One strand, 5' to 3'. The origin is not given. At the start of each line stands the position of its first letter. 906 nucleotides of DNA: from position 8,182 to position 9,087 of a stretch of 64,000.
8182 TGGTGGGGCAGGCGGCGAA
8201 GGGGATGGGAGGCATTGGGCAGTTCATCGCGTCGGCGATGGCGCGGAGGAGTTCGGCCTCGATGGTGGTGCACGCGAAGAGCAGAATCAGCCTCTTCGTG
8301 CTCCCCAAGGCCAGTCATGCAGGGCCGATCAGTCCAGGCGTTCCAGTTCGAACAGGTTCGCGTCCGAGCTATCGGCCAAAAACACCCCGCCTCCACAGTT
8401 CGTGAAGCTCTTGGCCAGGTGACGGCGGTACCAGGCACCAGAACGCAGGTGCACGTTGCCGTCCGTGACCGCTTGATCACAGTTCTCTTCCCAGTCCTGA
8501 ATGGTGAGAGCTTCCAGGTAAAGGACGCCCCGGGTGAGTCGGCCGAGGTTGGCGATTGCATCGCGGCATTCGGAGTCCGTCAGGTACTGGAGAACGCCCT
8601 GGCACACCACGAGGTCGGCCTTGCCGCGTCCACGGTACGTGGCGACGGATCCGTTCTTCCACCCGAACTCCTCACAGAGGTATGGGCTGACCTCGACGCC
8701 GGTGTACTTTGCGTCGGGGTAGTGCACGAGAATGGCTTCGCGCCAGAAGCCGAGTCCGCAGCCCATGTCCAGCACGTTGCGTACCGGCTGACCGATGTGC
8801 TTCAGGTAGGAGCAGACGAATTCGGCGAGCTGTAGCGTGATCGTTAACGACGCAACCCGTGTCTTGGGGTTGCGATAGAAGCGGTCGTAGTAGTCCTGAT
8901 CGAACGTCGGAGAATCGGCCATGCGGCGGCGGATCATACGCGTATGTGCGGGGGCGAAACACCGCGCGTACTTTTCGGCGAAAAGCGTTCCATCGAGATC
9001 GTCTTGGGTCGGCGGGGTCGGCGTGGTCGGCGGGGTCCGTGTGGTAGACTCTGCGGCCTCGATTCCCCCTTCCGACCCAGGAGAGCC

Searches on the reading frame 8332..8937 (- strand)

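Call 40: search_protein_families(library=pfam, proteins=[window:8332-8937:-], max_evalue=0.00001)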
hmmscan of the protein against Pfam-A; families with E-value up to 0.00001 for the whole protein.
window:8332-8937:- (202 aa): 3 families
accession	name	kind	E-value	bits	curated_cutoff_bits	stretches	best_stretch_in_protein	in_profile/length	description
PF13649.12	Methyltransf_25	-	9.9e-08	33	27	1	55-136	1-94/97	Methyltransferase domain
PF08242.18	Methyltransf_12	-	1.3e-07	32.7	30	1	56-135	1-92/98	Methyltransferase domain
PF13489.12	Methyltransf_23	-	9.7e-06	25.8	27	0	41-144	9-119/164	Methyltransferase domain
